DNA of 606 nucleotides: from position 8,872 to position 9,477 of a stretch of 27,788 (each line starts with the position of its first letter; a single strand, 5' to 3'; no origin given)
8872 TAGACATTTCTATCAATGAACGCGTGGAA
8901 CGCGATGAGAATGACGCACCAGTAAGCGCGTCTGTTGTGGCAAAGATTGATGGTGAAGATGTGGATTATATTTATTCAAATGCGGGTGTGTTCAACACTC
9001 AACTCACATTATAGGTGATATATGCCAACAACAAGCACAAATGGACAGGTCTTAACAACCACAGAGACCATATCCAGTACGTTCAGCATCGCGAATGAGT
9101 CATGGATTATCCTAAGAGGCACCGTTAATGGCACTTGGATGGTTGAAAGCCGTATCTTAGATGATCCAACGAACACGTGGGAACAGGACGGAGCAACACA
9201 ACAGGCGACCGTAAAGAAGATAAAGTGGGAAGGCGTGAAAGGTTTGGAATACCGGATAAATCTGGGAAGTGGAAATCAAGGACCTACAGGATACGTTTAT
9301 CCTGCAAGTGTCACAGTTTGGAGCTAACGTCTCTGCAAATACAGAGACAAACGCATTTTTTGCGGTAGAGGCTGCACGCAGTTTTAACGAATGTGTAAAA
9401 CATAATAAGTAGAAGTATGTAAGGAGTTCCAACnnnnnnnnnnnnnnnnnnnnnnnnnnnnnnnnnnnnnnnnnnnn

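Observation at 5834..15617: Tail genes and a TerS-like gene, but no recognisable large terminase, portal or major capsid protein in a closed genome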

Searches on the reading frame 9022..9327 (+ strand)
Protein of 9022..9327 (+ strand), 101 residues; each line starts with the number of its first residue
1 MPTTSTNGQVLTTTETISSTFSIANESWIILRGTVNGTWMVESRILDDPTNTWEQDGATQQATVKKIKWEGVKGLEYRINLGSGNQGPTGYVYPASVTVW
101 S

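Call 5: search_protein_families(library=phrogs, max_evalue=0.01, proteins=[window:9022-9327:+])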
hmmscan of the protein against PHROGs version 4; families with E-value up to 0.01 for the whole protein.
window:9022-9327:+ (101 aa): 0 families

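Call 6: search_protein_families(library=pfam, max_evalue=0.01, proteins=[window:9022-9327:+])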
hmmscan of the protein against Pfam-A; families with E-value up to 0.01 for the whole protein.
window:9022-9327:+ (101 aa): 0 families

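Call 39: find_homologous_proteins(query=window:9022-9327:+, max_evalue=0.001)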
Query window:9022-9327:+ (101 aa): 4 proteins with E <= 0.001 among 5 candidates.
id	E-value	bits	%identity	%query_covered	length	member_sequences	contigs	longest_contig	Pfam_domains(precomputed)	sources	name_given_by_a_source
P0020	7.2e-60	217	100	100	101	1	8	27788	-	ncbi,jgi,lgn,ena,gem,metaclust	metaclust:\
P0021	1.2e-43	165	74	97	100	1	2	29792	-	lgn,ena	-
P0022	7.1e-42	160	71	95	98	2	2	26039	-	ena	-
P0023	3.0e-41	158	71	95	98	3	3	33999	-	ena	-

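Call 40: find_encoding_contigs(protein=P0021, flank=10000, max_places=3)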
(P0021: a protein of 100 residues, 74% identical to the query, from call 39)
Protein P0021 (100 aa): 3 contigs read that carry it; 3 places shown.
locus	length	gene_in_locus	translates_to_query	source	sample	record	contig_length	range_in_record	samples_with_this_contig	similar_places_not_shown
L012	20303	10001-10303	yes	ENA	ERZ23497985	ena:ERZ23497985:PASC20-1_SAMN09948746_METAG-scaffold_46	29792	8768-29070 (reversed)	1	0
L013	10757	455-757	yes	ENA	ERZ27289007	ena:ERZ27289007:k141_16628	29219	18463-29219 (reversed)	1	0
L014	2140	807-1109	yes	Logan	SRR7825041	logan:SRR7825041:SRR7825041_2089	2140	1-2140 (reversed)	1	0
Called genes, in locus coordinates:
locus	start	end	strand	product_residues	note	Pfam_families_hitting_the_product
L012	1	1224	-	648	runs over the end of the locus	?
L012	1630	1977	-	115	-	-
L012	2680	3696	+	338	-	-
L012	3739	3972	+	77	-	-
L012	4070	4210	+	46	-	-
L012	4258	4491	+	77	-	-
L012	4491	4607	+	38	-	-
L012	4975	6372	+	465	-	PF00772:DnaB, PF13481:AAA_25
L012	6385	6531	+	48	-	-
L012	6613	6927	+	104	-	-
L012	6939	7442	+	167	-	PF02075:RuvC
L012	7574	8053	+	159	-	-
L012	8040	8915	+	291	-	-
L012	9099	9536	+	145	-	-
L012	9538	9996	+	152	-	-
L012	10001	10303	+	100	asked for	-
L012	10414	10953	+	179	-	-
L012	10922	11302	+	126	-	-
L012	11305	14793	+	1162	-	PF20155:TMP_3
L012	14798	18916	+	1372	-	PF05345:He_PIG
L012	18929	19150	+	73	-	-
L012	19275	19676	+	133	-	-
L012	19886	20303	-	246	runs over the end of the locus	-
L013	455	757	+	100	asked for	-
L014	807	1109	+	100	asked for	-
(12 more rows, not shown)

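Call 41: find_encoding_contigs(protein=P0023, flank=10000, max_places=3)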
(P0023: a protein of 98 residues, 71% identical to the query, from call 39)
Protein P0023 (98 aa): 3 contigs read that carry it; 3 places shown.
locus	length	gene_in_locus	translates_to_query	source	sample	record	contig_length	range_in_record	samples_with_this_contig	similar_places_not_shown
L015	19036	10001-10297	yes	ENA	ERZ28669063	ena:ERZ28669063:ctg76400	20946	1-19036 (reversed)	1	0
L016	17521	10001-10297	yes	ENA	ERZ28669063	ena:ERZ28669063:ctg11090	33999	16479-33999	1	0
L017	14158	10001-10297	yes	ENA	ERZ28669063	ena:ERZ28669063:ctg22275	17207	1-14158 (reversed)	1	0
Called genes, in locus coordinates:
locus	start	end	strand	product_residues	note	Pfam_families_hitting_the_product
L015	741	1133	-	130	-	-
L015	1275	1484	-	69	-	-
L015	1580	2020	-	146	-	-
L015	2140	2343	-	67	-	-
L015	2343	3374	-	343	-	-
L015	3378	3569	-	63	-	-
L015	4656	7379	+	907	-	PF08800:BT4734-like_N, PF13384:HTH_23 (weak)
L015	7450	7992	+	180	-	PF02075:RuvC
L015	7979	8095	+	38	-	-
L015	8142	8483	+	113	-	-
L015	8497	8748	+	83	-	-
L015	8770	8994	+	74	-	PF01381:HTH_3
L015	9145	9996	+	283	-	-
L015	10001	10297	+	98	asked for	-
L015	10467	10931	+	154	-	-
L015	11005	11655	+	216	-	-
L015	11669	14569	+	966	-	PF13578:Methyltransf_24 (faint), PF00534:Glycos_transf_1, PF13692:Glyco_trans_1_4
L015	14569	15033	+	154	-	-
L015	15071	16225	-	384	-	PF01609:DDE_Tnp_1 (weak)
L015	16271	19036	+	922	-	?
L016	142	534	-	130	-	-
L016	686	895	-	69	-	-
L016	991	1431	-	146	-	-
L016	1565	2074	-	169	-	-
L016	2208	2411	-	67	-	-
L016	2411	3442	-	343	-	-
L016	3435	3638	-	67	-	-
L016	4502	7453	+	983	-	PF08800:BT4734-like_N, PF13384:HTH_23 (weak)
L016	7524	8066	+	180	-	PF02075:RuvC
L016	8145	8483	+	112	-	-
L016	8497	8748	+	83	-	-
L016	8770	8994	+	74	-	PF01381:HTH_3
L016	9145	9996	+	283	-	-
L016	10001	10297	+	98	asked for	-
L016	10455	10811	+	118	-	-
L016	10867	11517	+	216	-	-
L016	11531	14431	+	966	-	PF13578:Methyltransf_24 (faint), PF00534:Glycos_transf_1, PF13692:Glyco_trans_1_4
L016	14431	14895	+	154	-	-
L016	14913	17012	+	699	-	-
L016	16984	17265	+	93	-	-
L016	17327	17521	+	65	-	?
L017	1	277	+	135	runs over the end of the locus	-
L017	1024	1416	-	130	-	-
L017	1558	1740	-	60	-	-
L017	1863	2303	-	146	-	-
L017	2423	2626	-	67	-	-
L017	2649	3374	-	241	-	-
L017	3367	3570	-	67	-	-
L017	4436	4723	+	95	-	-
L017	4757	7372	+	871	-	PF08800:BT4734-like_N, PF13384:HTH_23 (weak)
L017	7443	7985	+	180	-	PF02075:RuvC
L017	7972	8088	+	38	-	-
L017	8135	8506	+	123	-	-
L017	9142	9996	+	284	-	-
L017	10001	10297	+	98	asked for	-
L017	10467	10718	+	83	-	-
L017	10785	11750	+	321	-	-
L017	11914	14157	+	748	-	?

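Call 45: find_related_loci(query=A2, collection=metagenome_contigs, flank=10000)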
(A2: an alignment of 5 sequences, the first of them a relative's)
Query A2 (101 aa) in metagenome_contigs; peptide patterns used: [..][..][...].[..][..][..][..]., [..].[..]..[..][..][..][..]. (x = any residue, [..] = any of these).
354 stretches matched a pattern, but none encodes a relative of the query by tblastn (E <= 1e-3).

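Call 46: find_related_loci(query=A2, collection=viral_contigs, flank=10000)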
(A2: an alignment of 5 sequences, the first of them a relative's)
Query A2 (101 aa) in viral_contigs; peptide patterns used: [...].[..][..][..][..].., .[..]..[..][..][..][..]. (x = any residue, [..] = any of these).
82 stretches matched a pattern, but none encodes a relative of the query by tblastn (E <= 1e-3).

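Call 51: search_protein_families(library=phrogs, max_evalue=0.01, proteins=[L012:7574-8053:+, L012:8040-8915:+, L012:10414-10953:+, L012:10922-11302:+, L012:14798-18916:+, L012:2680-3696:+, L016:10867-11517:+, L016:10455-10811:+, L015:10467-10931:+, L012:19275-19676:+])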
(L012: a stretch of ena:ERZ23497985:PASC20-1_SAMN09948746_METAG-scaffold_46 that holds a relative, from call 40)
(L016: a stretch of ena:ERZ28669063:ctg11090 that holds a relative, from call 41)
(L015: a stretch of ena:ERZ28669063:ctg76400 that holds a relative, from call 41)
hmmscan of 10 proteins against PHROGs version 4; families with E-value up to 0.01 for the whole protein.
L012:7574-8053:+ (159 aa): 1 family
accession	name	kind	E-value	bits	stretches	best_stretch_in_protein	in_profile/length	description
phrog_6299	-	head and packaging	2.9e-11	44.7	1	21-129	13-128/193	terminase small subunit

L012:8040-8915:+ (291 aa): 0 families

L012:10414-10953:+ (179 aa): 0 families

L012:10922-11302:+ (126 aa): 0 families

L012:14798-18916:+ (1372 aa): 4 families
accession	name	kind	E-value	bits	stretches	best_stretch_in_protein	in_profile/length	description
phrog_4406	-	head and packaging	5.5e-06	24.3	1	759-816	2927-2984/3231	virion structural protein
phrog_8763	-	tail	7.7e-05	22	1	982-1114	851-981/1024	tail protein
phrog_11439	-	tail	0.00022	20.6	1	751-860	198-305/775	tail fiber protein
phrog_22827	-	unknown function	0.00024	20.8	1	757-806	269-318/613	-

L012:2680-3696:+ (338 aa): 0 families

L016:10867-11517:+ (216 aa): 0 families

L016:10455-10811:+ (118 aa): 0 families

L015:10467-10931:+ (154 aa): 0 families

L012:19275-19676:+ (133 aa): 0 families

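Call 53: predict_structure(alignment_id=A3)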
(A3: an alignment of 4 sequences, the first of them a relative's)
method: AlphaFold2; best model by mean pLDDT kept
length: 101 residues; sequences in the alignment: 4
mean_pLDDT: 37.3   pTM: 0.24
mean pLDDT of the five models: 37.3, 35.5, 35.5, 35.2, 30.4
residues with pLDDT >= 90: 0; 70-90: 0; 50-70: 2; < 50: 99
segments of 3 or more residues with pLDDT < 50: 1-30, 32-38, 40-101
pLDDT, mean of each block of 10 residues (from residue 1): 28 33 38 44 46 41 41 43 33 27 22
secondary structure, 60 per line:
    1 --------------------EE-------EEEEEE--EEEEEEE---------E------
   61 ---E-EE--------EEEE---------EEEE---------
elements in order: E30-35 E38-44 E76-79 E89-92

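Call 59: find_encoding_contigs(protein=P0022, flank=10000, max_places=3)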
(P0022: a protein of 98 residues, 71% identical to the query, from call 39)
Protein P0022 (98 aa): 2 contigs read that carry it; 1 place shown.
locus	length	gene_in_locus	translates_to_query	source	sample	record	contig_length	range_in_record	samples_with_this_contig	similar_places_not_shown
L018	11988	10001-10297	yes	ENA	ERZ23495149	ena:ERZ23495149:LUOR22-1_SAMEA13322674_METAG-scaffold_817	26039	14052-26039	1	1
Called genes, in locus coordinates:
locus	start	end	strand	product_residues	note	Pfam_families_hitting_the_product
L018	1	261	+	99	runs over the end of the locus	-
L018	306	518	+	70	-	-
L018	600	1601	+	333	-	-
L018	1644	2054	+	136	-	PF13384:HTH_23 (faint), PF06056:Terminase_5 (faint)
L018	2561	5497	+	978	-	PF08800:BT4734-like_N, PF13384:HTH_23 (weak)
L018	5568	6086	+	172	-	PF02075:RuvC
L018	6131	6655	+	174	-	-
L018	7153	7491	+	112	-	-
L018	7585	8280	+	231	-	-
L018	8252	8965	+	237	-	-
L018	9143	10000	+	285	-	-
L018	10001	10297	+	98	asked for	-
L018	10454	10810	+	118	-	-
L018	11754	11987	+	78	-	?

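Call 60: search_solved_structures(query=A2, max_evalue=10)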
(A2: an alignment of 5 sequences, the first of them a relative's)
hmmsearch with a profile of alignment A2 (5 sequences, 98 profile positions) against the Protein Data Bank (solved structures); distinct sequences matched with E-value up to 10: 0.

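Call 88: search_protein_families(library=phrogs, alignment_id=A2, max_evalue=5)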
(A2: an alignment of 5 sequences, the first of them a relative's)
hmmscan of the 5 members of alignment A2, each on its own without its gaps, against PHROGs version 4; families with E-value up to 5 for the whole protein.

A. member 1, P0020 (101 aa): 1 family
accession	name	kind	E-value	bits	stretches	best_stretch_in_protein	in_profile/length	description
phrog_19104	-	unknown function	0.1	13.5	1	41-83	2-42/57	-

B. families by the number of members that match (of 5 scanned): 3 families
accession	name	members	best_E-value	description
phrog_29141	-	1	0.057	-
phrog_19104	-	1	0.1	-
phrog_34703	-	1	0.1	-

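Call 91: search_protein_families(library=ncbifam, max_evalue=0.05, proteins=[window:9022-9327:+])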
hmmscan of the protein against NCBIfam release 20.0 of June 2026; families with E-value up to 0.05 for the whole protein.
window:9022-9327:+ (101 aa): 0 families

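Call 96: search_protein_families(library=pfam, max_evalue=0.001, proteins=[L012:8040-8915:+])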
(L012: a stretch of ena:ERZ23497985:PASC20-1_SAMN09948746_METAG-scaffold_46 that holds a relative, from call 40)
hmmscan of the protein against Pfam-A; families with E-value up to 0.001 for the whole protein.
L012:8040-8915:+ (291 aa): 0 families
